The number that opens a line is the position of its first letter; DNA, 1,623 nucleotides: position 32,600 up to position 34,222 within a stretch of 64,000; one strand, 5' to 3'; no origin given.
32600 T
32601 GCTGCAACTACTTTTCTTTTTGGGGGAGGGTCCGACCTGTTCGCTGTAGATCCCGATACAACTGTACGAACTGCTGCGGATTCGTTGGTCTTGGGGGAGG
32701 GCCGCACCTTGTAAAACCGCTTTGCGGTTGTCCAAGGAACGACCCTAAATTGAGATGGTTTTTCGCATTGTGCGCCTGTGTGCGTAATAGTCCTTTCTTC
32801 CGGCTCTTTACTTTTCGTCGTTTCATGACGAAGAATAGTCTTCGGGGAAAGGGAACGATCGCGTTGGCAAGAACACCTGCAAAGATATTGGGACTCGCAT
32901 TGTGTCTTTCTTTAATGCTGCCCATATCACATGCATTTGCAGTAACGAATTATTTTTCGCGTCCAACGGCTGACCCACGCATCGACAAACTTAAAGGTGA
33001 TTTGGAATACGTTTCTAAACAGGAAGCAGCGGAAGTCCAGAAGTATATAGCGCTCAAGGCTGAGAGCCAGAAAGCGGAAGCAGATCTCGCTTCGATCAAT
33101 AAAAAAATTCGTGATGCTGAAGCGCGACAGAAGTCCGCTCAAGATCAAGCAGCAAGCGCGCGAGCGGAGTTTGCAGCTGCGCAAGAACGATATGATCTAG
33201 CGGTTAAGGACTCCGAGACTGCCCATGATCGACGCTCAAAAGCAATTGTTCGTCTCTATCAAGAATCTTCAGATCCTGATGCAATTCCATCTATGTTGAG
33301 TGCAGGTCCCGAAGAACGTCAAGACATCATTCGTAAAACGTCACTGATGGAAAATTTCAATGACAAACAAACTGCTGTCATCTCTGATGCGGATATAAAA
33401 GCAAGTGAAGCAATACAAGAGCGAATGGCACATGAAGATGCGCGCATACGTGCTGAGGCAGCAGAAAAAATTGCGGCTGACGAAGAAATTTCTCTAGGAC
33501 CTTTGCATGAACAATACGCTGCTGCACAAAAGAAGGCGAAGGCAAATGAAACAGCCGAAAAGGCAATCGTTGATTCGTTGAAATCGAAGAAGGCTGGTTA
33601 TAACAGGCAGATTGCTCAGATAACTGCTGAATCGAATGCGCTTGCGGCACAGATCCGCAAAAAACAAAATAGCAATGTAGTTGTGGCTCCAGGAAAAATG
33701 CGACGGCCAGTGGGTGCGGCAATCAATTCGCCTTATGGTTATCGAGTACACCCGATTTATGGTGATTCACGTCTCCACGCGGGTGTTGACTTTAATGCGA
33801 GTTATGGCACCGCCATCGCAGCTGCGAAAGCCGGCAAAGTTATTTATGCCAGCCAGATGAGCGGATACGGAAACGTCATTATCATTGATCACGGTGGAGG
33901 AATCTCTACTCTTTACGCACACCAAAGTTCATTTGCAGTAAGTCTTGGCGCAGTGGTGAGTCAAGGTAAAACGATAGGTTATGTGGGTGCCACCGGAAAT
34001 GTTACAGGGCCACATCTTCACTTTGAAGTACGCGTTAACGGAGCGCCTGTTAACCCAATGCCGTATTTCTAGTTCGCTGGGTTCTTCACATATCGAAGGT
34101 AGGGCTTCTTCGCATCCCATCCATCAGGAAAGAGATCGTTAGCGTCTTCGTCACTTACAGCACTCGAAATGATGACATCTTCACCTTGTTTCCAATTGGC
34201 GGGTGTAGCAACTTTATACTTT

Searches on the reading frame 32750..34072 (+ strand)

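Call 8: search_protein_families(library=ncbifam, proteins=[window:32750-34072:+])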
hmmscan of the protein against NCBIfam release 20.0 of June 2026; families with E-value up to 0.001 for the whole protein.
window:32750-34072:+ (440 aa): 14 families
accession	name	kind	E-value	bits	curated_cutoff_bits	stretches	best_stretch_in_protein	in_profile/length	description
NF052530.1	Heli_ShapePgp3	exception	4.5e-30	104.7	300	1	264-438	92-262/270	peptidoglycan metallopeptidase Pgp3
NF052336.1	PdgHdaseHSB100310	equivalog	7e-27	94.6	500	1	310-433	28-147/316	peptidoglycan hydrolase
NF008644.1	PRK11637.1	equivalog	6e-22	78.2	270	1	93-439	42-382/385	murein hydrolase activator EnvC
NF053825.1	PdgNdpepShyA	equivalog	7.1e-22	77.7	700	1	331-437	284-390/425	peptidoglycan DD-endopeptidase ShyA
NF053824.1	PdgNdpepShyC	equivalog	9.4e-22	77.5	700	1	331-436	284-389/429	peptidoglycan DD-endopeptidase ShyC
NF008652.0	PRK11649.1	equivalog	7e-21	74.4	341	1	330-437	300-407/439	murein DD-endopeptidase MepM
NF041208.1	celldiv_DipM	equivalog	1.8e-20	73.6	740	1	273-439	253-416/419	cell division endopeptidase DipM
NF050804.1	CellDivDipMCaul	equivalog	2.2e-20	73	900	1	315-429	505-615/634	cell division endopeptidase DipM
NF052529.1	PG_M23_Pgp6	exception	4.4e-20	71.8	600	1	342-437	334-429/452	peptidoglycan metallopeptidase Pgp6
NF040883.1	amid_act_ActS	equivalog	6.9e-16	58.3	375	1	328-439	120-232/242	amidase activator ActS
NF053738.1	S2SprSpoIIQBc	equivalog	1.9e-14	53.9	250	1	355-440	136-223/232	stage II sporulation protein SpoIIQ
NF008123.1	PRK10871.1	equivalog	3.6e-14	53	311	1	344-439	266-361/365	murein hydrolase activator NlpD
NF047755.1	LIC_10271_M23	exception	2.7e-13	50.1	180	1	343-412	117-186/207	LIC_10271 family cell wall hydrolase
NF047657.1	CellWlHdaseLepto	equivalog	4.7e-10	39.3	400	1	343-413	128-198/221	hypothetical protein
